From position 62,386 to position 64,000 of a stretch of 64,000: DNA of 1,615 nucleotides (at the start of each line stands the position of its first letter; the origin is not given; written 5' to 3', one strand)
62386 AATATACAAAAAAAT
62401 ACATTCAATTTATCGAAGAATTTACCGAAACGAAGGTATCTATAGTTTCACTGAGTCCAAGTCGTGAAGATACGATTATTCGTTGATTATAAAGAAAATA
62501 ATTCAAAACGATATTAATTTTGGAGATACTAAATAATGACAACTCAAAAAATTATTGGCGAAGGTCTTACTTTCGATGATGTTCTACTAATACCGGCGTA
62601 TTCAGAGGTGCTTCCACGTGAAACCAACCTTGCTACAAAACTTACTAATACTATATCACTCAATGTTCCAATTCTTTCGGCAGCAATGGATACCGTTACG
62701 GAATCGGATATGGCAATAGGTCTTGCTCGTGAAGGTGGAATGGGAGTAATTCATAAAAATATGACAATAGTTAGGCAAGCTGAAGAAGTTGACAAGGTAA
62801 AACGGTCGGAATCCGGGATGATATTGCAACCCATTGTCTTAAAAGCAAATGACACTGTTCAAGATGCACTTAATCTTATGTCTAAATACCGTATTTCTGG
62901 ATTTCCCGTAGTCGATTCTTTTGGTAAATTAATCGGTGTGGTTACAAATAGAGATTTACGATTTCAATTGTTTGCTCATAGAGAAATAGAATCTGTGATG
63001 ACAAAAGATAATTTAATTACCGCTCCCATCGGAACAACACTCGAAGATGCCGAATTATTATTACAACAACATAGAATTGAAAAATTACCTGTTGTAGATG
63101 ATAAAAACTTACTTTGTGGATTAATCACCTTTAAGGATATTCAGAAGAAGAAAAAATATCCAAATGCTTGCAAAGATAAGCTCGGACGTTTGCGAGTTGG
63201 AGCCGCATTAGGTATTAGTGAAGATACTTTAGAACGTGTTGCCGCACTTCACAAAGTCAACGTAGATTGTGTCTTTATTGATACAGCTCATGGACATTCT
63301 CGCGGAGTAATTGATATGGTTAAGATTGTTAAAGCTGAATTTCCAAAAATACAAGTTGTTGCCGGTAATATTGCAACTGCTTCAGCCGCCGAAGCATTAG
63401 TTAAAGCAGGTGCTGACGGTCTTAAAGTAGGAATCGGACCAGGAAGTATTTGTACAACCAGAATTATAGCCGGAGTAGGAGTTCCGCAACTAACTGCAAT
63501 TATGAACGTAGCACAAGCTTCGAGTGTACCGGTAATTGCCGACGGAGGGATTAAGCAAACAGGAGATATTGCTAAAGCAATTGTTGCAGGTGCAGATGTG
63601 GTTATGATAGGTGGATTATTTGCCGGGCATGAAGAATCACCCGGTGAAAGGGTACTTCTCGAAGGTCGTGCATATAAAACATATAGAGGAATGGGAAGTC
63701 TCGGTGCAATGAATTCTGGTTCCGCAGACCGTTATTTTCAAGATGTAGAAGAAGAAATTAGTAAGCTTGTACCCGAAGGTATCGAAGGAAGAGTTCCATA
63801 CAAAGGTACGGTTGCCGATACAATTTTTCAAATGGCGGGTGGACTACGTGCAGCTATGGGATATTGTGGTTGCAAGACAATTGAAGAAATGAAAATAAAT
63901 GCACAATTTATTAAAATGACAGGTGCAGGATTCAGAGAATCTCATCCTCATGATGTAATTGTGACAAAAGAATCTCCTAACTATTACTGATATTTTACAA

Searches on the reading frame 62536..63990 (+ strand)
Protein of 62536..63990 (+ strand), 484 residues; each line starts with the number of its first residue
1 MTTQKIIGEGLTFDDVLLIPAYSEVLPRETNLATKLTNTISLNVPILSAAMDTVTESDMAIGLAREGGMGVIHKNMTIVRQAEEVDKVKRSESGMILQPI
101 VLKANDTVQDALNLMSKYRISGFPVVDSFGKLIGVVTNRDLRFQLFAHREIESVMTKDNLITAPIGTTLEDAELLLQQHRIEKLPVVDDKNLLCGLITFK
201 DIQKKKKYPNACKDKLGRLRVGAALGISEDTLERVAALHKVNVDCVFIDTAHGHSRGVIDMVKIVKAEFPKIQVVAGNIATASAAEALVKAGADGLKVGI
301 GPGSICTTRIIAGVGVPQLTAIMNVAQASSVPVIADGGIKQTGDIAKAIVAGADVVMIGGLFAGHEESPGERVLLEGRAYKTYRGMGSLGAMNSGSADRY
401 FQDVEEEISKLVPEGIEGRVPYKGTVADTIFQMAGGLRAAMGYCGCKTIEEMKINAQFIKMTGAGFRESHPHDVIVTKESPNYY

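Call 56: search_protein_families(library=ncbifam, proteins=[window:62536-63990:+], max_evalue=1e-10)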
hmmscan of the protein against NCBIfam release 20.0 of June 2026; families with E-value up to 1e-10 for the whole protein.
window:62536-63990:+ (484 aa): 14 families
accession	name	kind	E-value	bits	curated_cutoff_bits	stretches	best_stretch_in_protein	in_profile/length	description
TIGR01302.1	IMP_dehydrog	equivalog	5.1e-183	609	481.5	1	10-453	1-449/450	IMP dehydrogenase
NF005311.0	PRK06843.1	equivalog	4.9e-137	457.1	779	2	189-475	112-401/404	inosine 5-monophosphate dehydrogenase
NF005869.0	PRK07807.1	equivalog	1.1e-91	308.3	549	1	10-472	12-475/479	GuaB1 family IMP dehydrogenase-related protein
NF052358.1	GMPRedGuaB1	equivalog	9.2e-89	298.8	675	1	9-471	11-474/479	GMP reductase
NF005493.0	PRK07107.1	equivalog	1.3e-88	297.8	585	1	11-480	10-497/502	IMP dehydrogenase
TIGR01303.1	IMP_DH_rel_1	equivalog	1.1e-81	275.1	562.75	1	10-472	11-473/475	GuaB1 family IMP dehydrogenase-related protein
NF003470.0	PRK05096.1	equivalog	6.3e-63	213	397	1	188-461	67-336/347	GMP reductase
NF003966.0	PRK05458.1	equivalog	8.9e-60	202.7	344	1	221-454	89-311/327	GMP reductase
TIGR01305.1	GMP_reduct_1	equivalog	2e-58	198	492.15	1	204-462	82-336/343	GMP reductase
TIGR01306.1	GMP_reduct_2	equivalog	1.8e-53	182.1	465.65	1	224-453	88-306/321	GMP reductase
TIGR01304.1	IMP_DH_rel_2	equivalog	4.5e-27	95.3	342.1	1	259-452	175-358/365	GuaB3 family IMP dehydrogenase-related protein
NF038279.1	TF_CBS_SpxR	exception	8.5e-13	47.8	600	1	42-259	156-351/427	CBS-HotDog domain-containing transcription factor SpxR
NF041552.1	TF_PrdR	equivalog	4.9e-12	45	795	0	97-205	14-124/577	sigma-54 dependent transcriptional regulator PrdR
NF011447.0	PRK14869.2-3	equivalog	5.4e-11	41.8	522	0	98-142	77-121/540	putative manganese-dependent inorganic diphosphatase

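Call 83: find_encoding_contigs(protein=window:62536-63990:+, flank=10000, max_places=1)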
Protein window:62536-63990:+ (484 aa): 1 contig read that carries it; 1 place shown.
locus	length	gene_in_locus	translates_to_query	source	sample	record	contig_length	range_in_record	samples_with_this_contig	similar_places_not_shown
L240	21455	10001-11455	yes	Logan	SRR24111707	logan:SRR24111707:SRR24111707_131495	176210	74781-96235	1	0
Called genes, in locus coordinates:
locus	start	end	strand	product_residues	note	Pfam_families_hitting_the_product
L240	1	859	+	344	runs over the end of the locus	PF01070:FMN_dh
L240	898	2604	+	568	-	PF02463:SMC_N, PF13476:AAA_23, PF13555:AAA_29 (faint), PF13304:AAA_21 (faint)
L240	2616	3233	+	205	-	PF13328:HD_4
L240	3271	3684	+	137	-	-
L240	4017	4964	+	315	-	PF00248:Aldo_ket_red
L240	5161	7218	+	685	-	PF21760:SecD_1st, PF22599:SecDF_P1_head, PF02355:SecD_SecF_C, PF00873:ACR_tran, PF03176:MMPL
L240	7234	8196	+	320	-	PF07549:Sec_GG, PF00873:ACR_tran (weak), PF02355:SecD_SecF_C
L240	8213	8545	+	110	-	PF01740:STAS, PF13466:STAS_2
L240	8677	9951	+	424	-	PF00709:Adenylsucc_synt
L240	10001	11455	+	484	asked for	PF00478:IMPDH, PF00571:CBS, PF03060:NMO, PF01070:FMN_dh (weak)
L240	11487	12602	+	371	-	PF16189:Creatinase_N_2 (weak), PF01321:Creatinase_N, PF00557:Peptidase_M24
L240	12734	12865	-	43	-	-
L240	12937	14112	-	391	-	-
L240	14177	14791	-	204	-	PF00034:Cytochrom_C (weak), PF13442:Cytochrome_CBB3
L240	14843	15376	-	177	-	PF11821:ActD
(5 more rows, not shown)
